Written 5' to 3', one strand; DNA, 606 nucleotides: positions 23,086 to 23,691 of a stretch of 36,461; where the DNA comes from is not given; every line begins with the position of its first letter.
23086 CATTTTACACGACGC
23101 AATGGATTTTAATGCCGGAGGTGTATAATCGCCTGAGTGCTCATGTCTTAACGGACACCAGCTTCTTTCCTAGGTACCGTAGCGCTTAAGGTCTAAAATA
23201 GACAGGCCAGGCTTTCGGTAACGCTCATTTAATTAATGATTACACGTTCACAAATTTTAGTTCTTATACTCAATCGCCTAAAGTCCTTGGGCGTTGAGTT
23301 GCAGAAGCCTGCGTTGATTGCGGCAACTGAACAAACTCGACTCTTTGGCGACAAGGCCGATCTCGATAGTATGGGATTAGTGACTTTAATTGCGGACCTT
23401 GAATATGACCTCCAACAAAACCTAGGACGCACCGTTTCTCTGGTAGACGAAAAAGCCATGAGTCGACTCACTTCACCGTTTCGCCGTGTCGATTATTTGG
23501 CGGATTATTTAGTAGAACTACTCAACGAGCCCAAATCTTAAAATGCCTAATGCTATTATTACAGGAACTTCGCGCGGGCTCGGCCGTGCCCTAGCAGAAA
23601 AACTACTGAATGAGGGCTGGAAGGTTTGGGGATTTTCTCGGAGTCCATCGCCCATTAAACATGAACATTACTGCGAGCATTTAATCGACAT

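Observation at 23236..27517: Six-gene carrier-protein-dependent acyl cassette feeding a NeuD/PglD-type sugar acyltransferase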

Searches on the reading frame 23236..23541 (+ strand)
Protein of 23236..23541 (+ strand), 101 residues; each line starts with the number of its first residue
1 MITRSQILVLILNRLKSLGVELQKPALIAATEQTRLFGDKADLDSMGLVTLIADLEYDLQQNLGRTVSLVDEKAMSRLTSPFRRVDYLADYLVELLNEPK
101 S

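Call 3: search_protein_families(library=pfam, proteins=[window:23236-23541:+], max_evalue=0.01)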
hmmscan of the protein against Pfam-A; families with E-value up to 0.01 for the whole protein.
window:23236-23541:+ (101 aa): 0 families

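Call 4: search_protein_families(library=ncbifam, proteins=[window:23236-23541:+], max_evalue=0.01)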
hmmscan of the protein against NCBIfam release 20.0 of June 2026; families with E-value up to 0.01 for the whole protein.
window:23236-23541:+ (101 aa): 0 families

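Call 27: find_homologous_proteins(query=window:23236-23541:+, max_evalue=0.001)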
Query window:23236-23541:+ (101 aa): 240 proteins with E <= 0.001 among 252 candidates; the best 120 are listed.
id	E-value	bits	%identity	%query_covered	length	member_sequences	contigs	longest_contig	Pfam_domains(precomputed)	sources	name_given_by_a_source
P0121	2.2e-54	199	99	100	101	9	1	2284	-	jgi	-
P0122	3.0e-54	199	98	100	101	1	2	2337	-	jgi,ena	-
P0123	3.7e-54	199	98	100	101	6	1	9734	-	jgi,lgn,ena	jgi:acyl carrier protein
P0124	3.8e-54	198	98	100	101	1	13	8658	-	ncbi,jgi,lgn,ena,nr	ncbi:hypothetical protein EBZ97_00935 [bacterium]|nr:hypothetical protein [bacterium]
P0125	2.0e-53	196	97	100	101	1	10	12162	-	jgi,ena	-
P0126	2.6e-53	196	97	100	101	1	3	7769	-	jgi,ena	-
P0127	4.2e-53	195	96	100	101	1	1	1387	-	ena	-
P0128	4.3e-52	192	96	100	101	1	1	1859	-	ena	-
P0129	9.0e-52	191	95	100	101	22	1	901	-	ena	-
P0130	1.2e-51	190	95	100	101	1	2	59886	-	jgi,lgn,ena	jgi:acyl carrier protein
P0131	1.4e-51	190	95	100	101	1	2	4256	-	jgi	jgi:acyl carrier protein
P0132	9.3e-51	188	92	100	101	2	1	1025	-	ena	-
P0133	1.1e-50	187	93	100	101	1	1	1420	-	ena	-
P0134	1.6e-50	187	92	100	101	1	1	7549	-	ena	-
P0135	2.2e-50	186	91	100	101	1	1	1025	-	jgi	-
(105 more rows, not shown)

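Call 45: search_solved_structures(query=A2, max_evalue=10, show_alignments=2)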
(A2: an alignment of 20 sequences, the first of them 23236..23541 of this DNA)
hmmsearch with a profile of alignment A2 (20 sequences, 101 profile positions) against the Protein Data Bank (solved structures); distinct sequences matched with E-value up to 10: 1.
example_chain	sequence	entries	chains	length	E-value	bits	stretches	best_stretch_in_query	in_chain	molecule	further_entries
2lki_A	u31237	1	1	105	1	12.9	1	31-59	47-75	Putative uncharacterized protein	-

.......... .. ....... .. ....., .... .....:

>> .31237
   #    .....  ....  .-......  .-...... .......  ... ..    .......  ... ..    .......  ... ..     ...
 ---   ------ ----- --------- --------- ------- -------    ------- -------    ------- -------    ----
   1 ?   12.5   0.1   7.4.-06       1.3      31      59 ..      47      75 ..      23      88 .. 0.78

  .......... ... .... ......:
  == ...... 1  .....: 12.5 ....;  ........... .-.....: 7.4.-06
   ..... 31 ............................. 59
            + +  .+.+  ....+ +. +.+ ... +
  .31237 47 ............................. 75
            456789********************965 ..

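Call 52: predict_structure(alignment_id=A2)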
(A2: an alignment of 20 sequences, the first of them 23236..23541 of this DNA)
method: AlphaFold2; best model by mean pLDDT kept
length: 101 residues; sequences in the alignment: 20
mean_pLDDT: 87.1   pTM: 0.81
mean pLDDT of the five models: 87.1, 87.0, 86.5, 85.8, 84.5
residues with pLDDT >= 90: 57; 70-90: 32; 50-70: 11; < 50: 1
segments of 3 or more residues with pLDDT < 50: none
pLDDT, mean of each block of 10 residues (from residue 1): 94 96 94 89 87 93 88 59 90 85 48
secondary structure, 60 per line:
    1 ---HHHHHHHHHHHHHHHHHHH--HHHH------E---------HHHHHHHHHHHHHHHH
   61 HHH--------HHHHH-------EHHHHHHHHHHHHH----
elements in order: H4-22 H25-28 H45-63 H72-76 H85-97

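Call 55: fold_search(model_id=the predicted structure, library=pdb)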
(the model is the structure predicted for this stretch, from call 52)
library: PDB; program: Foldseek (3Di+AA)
matches with E <= 10: 75; with E <= 0.001: 0
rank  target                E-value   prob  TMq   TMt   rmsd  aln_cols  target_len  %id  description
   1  3ejb_C                5.6e-02  0.96  0.46  0.56   3.8        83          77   18  Crystal Structure of P450BioI in complex with tetradecanoic acid ligated Acyl Carrier Protein (released 2008-10-07)
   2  6tg5_MODEL_1_A        8.1e-02  0.99  0.63  0.59   3.2        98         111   18  Solution structure of MacpD, a acyl carrier protein, from Pseudomonas fluorescens involved in Mupirocin biosyn (released 2020-02-19)
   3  3eje_G                1.2e-01  0.84  0.43  0.54   3.9        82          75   22  Crystal Structure of P450BioI in complex with octadec-9Z-enoic acid ligated Acyl Carrier Protein (released 2008-10-07)
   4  7bvc_P                2.6e-01  0.85  0.54  0.60   3.9        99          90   17  Cryo-EM structure of Mycobacterium smegmatis arabinosyltransferase EmbA-EmbB-AcpM2 in complex with ethambutol (released 2020-04-29)
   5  4ihf_G                3.3e-01  0.63  0.44  0.55   4.1        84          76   18  Chasing Acyl Carrier Protein Through a Catalytic Cycle of Lipid A Production (released 2013-11-13)
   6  8xqw_J                3.8e-01  0.82  0.57  0.66   3.7       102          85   11  Cryo-EM structure of the Ycf2-FtsHi motor complex from Chlamydomonas reinhardtii in AMPPNP bound state (released 2024-09-11)
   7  2n5h_MODEL_1_A        4.8e-01  0.89  0.64  0.70   2.9        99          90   15  PltL-holo (released 2015-09-16)
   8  6zk9_j                4.8e-01  0.75  0.54  0.63   3.9        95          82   16  Peripheral domain of open complex I during turnover (released 2020-10-07)
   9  2dnw_MODEL_1_A        6.6e-01  0.77  0.59  0.60   3.9       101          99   17  Solution structure of RSGI RUH-059, an ACP domain of acyl carrier protein, mitochondrial [Precursor] from huma (released 2006-10-26)
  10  3gzm_A                7.5e-01  0.57  0.49  0.59   3.9        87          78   18  Crystal Structure of holo PfACP Reduced Monomer (released 2009-04-21)
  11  7rlu_A                7.9e-01  0.51  0.54  0.12   5.6       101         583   14  Structure of ALDH1L1 (10-formyltetrahydrofolate dehydrogenase) in complex with NADP (released 2022-01-12)
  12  6zr2_T                1.2e+00  0.33  0.45  0.56   4.2        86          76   15  Cryo-EM structure of respiratory complex I in the active state from Mus musculus at 3.1 A (released 2020-10-21)
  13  9ls6_MODEL_1_A        1.6e+00  0.28  0.46  0.52   4.4        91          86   13  Solution structure of holo Acyl carrier protein 1 (ApeE) of aryl polyene biosynthesis from Acinetobacter bauma (released 2025-11-26)
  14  7vrs_C                2.0e+00  0.20  0.44  0.49   4.7        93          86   12  The complex of Acyltransferase and Acyl Carrier Protein Domains from module 9 of Salinomycin Polyketide Synthase (released 2022-06-08)
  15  7qsd_T                2.1e+00  0.23  0.45  0.56   4.3        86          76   16  Bovine complex I in the active state at 3.1 A (released 2022-03-02)
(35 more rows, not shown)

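Call 81: search_protein_families(library=pfam, alignment_id=A2, max_evalue=10)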
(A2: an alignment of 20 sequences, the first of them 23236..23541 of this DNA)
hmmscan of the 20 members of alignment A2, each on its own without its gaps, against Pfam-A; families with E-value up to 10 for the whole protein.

A. member 1, window:23236-23541:+ (101 aa): 0 families

B. families by the number of members that match (of 20 scanned): 5 families
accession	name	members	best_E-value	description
PF02130.23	YbeY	4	0.0024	Endoribonuclease YbeY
PF00550.31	PP-binding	4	0.01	Phosphopantetheine attachment site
PF16545.11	CCM2_C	2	0.13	Cerebral cavernous malformation protein, harmonin-homology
PF15196.11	Harakiri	2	0.19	Activator of apoptosis harakiri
PF09893.14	DUF2120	1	0.15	Uncharacterized protein conserved in archaea (DUF2120)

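Call 88: search_protein_representatives(alignment_id=A2)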
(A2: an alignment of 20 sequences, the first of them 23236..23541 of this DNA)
Query: 20 sequences, 101 profile positions. Proteins with E-value up to 0.001 (for the whole library): 2562; up to 1e-10: 955; up to 1e-30: 1. The best 150 are listed.
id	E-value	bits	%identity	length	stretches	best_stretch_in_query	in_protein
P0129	1.0e-47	176.6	-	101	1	1-100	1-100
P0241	1.5e-30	121.5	-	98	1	1-96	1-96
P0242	5.7e-29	116.5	-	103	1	2-98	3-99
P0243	8.1e-26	106.3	-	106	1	4-99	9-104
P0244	1.1e-24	102.7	-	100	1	3-98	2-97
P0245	1.9e-24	101.9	-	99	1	5-97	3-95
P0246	2.8e-24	101.4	-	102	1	6-100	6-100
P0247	7.9e-24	99.9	-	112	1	38-97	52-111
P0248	1.0e-23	99.6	-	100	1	4-99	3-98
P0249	1.4e-23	99.1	-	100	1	4-100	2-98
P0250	3.4e-23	97.9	-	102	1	4-98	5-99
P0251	1.5e-22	95.8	-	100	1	2-99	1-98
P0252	1.8e-22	95.6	-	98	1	4-98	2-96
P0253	4.4e-22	94.3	-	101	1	5-98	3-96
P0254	6.8e-22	93.7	-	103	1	1-99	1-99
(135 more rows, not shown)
